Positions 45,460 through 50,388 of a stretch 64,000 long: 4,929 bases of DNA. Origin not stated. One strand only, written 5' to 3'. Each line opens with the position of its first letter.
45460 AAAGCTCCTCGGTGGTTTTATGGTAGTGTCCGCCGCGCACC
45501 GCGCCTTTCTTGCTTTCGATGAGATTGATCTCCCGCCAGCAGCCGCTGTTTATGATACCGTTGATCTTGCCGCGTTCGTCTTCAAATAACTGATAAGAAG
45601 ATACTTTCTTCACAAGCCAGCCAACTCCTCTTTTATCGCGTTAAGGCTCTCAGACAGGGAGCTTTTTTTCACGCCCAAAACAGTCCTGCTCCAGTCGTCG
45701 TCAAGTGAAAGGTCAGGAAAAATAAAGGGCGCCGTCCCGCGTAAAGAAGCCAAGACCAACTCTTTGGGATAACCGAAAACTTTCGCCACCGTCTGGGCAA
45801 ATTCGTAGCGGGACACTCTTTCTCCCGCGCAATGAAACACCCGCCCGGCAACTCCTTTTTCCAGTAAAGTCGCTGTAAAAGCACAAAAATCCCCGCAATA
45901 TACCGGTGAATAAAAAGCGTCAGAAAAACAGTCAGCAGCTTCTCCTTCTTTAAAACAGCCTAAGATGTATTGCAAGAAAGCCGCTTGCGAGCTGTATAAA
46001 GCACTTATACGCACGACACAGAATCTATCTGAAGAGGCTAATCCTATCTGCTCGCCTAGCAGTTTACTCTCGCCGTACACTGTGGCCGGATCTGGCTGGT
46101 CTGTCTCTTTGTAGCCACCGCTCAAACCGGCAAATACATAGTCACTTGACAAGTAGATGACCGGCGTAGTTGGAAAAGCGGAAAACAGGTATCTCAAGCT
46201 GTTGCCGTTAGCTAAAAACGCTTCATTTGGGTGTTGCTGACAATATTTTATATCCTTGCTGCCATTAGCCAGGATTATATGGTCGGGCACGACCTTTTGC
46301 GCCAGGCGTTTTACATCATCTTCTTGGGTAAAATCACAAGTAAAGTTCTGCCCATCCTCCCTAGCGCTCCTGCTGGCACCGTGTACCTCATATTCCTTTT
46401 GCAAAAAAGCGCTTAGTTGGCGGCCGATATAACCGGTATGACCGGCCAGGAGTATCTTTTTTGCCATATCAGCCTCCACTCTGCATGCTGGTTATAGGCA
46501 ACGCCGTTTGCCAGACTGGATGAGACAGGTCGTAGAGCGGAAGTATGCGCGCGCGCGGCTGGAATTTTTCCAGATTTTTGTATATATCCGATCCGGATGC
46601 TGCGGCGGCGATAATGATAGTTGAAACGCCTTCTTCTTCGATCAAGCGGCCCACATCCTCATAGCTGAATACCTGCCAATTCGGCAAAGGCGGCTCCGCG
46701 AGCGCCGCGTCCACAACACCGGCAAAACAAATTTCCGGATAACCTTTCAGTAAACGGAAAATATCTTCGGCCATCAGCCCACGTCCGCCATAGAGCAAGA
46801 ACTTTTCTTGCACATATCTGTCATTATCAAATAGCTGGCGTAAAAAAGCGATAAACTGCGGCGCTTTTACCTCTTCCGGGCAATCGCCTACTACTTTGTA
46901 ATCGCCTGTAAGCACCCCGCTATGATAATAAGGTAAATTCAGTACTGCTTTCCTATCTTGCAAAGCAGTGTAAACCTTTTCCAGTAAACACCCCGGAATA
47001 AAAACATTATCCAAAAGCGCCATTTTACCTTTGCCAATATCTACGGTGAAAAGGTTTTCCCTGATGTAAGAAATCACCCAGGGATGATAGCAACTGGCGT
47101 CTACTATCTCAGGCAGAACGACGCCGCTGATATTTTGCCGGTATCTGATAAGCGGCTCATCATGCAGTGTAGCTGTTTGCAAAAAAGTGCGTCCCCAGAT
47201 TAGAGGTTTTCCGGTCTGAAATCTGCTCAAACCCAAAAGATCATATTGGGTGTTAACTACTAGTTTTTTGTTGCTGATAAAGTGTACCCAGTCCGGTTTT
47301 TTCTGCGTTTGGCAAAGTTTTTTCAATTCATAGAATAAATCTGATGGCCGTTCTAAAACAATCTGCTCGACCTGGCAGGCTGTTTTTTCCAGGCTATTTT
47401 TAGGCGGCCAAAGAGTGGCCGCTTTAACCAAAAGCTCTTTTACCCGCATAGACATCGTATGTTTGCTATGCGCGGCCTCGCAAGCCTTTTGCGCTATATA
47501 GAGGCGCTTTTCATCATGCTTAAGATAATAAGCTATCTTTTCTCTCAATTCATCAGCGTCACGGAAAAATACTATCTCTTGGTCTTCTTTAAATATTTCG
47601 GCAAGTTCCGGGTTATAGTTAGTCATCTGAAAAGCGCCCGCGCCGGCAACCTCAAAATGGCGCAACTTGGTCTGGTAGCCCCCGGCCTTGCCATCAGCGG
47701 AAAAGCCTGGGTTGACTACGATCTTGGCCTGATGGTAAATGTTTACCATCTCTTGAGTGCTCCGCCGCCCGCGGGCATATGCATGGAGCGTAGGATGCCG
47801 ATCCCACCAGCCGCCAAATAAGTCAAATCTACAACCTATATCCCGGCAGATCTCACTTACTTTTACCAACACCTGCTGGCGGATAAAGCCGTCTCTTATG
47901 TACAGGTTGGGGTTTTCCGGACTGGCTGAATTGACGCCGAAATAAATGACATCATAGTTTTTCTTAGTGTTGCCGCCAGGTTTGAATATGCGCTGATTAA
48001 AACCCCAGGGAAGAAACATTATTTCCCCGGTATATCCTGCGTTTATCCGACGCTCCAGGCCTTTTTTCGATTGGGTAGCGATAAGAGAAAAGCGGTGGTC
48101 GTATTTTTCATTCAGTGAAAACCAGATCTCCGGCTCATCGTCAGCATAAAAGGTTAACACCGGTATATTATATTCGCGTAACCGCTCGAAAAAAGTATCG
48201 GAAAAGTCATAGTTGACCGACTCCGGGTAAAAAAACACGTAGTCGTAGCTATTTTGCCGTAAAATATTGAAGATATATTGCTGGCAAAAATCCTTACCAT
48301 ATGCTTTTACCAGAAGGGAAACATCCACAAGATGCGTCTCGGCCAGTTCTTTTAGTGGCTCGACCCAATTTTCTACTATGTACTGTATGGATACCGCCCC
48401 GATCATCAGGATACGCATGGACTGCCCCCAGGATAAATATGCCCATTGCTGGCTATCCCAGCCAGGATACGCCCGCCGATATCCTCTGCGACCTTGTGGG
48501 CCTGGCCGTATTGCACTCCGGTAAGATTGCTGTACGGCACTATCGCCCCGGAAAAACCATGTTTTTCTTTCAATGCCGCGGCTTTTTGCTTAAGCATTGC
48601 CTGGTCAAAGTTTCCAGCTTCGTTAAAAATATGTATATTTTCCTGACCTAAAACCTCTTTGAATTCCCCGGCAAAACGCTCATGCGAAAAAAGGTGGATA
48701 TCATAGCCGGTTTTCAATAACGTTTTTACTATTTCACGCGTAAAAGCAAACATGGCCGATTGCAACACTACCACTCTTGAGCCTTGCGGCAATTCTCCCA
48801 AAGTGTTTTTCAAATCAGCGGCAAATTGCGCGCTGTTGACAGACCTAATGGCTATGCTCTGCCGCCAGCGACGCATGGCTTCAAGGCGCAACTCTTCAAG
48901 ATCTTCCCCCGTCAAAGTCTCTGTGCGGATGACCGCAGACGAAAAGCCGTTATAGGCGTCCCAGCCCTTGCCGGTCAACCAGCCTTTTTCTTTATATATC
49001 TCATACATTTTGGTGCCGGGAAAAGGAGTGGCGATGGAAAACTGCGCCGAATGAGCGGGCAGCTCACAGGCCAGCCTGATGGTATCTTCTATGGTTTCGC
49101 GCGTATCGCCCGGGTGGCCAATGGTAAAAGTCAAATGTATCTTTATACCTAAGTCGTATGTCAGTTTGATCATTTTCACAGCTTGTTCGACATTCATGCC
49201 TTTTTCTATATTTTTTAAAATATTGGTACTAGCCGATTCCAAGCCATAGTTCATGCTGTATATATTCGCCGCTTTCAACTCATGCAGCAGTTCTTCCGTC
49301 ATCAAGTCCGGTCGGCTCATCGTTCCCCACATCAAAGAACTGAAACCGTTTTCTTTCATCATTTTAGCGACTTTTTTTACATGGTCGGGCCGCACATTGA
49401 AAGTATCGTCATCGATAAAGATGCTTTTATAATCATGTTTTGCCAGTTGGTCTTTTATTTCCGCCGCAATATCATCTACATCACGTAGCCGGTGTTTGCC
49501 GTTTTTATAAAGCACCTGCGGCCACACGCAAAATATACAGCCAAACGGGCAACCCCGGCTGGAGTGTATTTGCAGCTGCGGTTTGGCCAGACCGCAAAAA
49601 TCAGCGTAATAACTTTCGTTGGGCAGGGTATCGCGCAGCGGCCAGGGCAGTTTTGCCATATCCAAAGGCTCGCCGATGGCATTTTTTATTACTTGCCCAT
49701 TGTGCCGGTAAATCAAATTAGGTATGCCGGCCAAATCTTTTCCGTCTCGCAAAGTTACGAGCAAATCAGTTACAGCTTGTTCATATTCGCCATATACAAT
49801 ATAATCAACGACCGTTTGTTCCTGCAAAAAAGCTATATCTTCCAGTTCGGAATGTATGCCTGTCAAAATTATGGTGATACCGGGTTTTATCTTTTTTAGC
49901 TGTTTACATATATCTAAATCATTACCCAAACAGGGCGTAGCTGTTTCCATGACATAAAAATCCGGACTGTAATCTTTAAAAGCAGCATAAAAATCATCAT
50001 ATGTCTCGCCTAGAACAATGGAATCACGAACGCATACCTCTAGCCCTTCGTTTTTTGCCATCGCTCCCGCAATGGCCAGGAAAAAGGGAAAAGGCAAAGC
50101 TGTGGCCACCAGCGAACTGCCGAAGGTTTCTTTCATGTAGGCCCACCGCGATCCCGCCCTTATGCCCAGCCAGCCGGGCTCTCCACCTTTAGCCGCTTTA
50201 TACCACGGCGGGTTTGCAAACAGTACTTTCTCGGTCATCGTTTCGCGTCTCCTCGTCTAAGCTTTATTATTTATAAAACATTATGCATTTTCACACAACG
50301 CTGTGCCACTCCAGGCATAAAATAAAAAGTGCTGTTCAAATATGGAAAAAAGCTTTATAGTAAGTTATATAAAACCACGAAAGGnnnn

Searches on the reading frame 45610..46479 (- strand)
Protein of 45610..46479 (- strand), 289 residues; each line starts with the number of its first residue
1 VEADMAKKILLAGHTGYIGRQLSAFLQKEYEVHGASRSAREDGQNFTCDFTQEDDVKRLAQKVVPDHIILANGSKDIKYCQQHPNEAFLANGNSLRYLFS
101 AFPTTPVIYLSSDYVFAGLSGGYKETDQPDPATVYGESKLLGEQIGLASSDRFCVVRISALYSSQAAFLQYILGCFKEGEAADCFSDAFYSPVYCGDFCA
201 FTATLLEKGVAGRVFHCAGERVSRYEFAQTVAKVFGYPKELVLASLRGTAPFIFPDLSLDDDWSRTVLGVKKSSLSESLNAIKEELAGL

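Call 7: search_protein_families(library=ncbifam, proteins=[window:45610-46479:-], max_evalue=0.00001)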
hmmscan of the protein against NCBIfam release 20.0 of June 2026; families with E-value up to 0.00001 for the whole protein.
window:45610-46479:- (289 aa): 4 families
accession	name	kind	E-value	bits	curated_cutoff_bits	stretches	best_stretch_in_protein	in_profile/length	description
TIGR01214.1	rmlD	equivalog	1.5e-42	145.7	224.05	1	8-236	1-227/285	dTDP-4-dehydrorhamnose reductase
NF007440.0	PRK09987.1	equivalog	7e-15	55.1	308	1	8-228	2-227/299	dTDP-4-dehydrorhamnose reductase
NF005754.0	PRK07578.1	equivalog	1.4e-06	28.3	167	1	7-88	1-79/200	short chain dehydrogenase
TIGR01777.1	yfcH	hypoth_equivalog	4.9e-06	26.3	207.35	0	9-58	1-51/292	TIGR01777 family oxidoreductase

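Call 8: search_protein_families(library=pfam, proteins=[window:45610-46479:-], max_evalue=0.0001)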
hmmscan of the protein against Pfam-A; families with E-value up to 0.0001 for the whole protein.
window:45610-46479:- (289 aa): 3 families
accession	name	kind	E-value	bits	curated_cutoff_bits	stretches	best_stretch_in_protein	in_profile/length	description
PF04321.23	RmlD_sub_bind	-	9.9e-39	133.6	27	1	8-242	2-238/287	RmlD substrate binding domain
PF01370.27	Epimerase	-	8.4e-22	78.2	20.9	1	9-216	1-238/240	NAD dependent epimerase/dehydratase family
PF16363.11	GDP_Man_Dehyd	-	5.7e-07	29.7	27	1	10-152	1-170/332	GDP-mannose 4,6 dehydratase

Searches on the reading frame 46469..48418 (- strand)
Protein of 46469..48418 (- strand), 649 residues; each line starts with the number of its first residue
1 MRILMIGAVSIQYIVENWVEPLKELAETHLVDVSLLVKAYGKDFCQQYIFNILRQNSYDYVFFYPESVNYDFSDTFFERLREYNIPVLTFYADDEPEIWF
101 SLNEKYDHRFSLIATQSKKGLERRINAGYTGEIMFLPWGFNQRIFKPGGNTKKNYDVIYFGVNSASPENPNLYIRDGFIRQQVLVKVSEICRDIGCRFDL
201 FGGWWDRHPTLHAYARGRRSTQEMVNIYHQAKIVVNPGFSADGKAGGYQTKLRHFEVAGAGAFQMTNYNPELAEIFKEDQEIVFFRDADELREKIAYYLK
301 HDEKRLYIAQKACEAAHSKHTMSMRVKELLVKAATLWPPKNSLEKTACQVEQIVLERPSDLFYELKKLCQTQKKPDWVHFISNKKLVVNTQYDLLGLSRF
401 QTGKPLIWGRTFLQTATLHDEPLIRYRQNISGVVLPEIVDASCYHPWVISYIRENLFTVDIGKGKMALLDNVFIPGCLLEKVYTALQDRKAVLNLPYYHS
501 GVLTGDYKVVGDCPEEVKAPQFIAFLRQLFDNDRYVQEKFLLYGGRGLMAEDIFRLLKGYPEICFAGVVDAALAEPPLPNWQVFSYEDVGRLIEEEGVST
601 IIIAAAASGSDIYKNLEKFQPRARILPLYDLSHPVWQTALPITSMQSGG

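Call 7: search_protein_families(library=ncbifam, proteins=[window:46469-48418:-], max_evalue=0.00001)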
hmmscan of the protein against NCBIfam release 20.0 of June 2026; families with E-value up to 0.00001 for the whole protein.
window:46469-48418:- (649 aa): 0 families

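Call 8: search_protein_families(library=pfam, proteins=[window:46469-48418:-], max_evalue=0.0001)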
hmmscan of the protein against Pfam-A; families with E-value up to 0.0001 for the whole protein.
window:46469-48418:- (649 aa): 1 family
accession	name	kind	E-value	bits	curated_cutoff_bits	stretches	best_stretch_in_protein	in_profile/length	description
PF13524.12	Glyco_trans_1_2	-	5e-31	108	25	1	193-330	11-143/144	Glycosyl transferase-like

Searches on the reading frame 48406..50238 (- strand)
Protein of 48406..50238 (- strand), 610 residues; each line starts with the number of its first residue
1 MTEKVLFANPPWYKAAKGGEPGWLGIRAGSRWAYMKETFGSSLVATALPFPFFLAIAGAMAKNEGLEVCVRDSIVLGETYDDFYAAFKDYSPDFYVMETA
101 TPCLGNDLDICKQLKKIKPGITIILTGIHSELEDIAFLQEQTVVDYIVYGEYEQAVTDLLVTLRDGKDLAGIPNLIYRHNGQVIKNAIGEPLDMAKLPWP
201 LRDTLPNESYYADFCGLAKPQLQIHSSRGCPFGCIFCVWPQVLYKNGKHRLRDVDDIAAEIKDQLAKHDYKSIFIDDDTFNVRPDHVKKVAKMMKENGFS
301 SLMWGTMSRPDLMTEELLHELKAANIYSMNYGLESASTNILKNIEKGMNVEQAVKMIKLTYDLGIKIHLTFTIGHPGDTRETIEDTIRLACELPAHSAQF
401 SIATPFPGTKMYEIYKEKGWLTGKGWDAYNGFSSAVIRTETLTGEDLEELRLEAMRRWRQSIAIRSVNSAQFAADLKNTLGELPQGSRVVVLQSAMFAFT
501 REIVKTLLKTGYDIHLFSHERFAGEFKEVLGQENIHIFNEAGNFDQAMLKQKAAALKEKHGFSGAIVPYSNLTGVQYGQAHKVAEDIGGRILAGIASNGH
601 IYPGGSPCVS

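Call 7: search_protein_families(library=ncbifam, proteins=[window:48406-50238:-], max_evalue=0.00001)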
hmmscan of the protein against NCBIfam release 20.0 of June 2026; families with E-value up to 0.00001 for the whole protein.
window:48406-50238:- (610 aa): 29 families (the best 25 are shown)
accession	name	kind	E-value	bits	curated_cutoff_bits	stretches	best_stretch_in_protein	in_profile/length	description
TIGR03471.1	HpnJ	equivalog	1.8e-69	234.9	577.6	1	4-447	2-421/472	hopanoid biosynthesis associated radical SAM protein HpnJ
NF038361.1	rSAM_Sden_1168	equivalog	2.8e-34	118.6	575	1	108-467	158-524/560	Sden_1168 family B12-binding radical SAM P-methyltransferase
TIGR04479.1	bcpD_PhpK_rSAM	subfamily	3e-33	114.9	600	1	114-389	134-405/504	PhpK family radical SAM P-methyltransferase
TIGR02026.1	BchE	equivalog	3e-32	112.1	481.35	1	42-447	14-416/497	magnesium-protoporphyrin IX monomethyl ester anaerobic oxidative cyclase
NF050148.1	rSAM_ApyD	equivalog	1.1e-31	109.9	750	1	108-418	91-396/645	RiPP biosynthesis radical SAM protein ApyD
TIGR04014.1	B12_SAM_MJ_0865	equivalog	5.1e-31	107.9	360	1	109-414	59-357/434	methyl-coenzyme M reductase glutamine C-methyltransferase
NF033070.1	rSAM_AprD4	equivalog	2e-27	96.2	500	1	192-450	168-423/456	AprD4 family radical SAM diol-dehydratase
TIGR04072.2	rSAM_ladder_B12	equivalog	6.2e-27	94.3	360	1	121-414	99-371/443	lipid biosynthesis B12-binding/radical SAM protein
TIGR04013.1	B12_SAM_MJ_1487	hypoth_equivalog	3.9e-26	91.8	251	1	111-413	60-355/382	TIGR04013 family B12-binding domain/radical SAM domain-containing protein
TIGR04367.1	HpnR_B12_rSAM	equivalog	3.4e-25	88.5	650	1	54-428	25-384/490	hopanoid C-3 methylase HpnR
TIGR03975.1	rSAM_ocin_1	subfamily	8.5e-25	87.3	281.85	1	109-389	146-426/606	RiPP maturation radical SAM C-methyltransferase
TIGR04190.1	B12_SAM_Ta0216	equivalog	4.5e-23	81.6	500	1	108-393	97-394/554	TIGR04190 family B12-binding domain/radical SAM domain protein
TIGR04385.1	B12_rSAM_cofa1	equivalog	1.4e-21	77.2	450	1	113-402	92-374/438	B12 lower ligand biosynthesis radical SAM protein BzaD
NF040546.1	rSAM_CUAEP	equivalog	7.2e-20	71.1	500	1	51-386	13-334/468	CUAEP/CCAEP-tail radical SAM (seleno)protein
NF040542.1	rSAM_RCCLKC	equivalog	4.7e-19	68.8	450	1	105-376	63-333/423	arsinothricin biosynthesis radical SAM protein ArsL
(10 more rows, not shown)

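Call 8: search_protein_families(library=pfam, proteins=[window:48406-50238:-], max_evalue=0.0001)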
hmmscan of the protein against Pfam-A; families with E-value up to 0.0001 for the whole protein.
window:48406-50238:- (610 aa): 2 families
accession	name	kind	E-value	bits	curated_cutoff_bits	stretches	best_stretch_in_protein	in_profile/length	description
PF04055.27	Radical_SAM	-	2.3e-24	86.9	29.5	1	226-390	3-166/166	Radical SAM superfamily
PF02310.24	B12-binding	-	7.6e-10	39.1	32.1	1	54-159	17-120/121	B12 binding domain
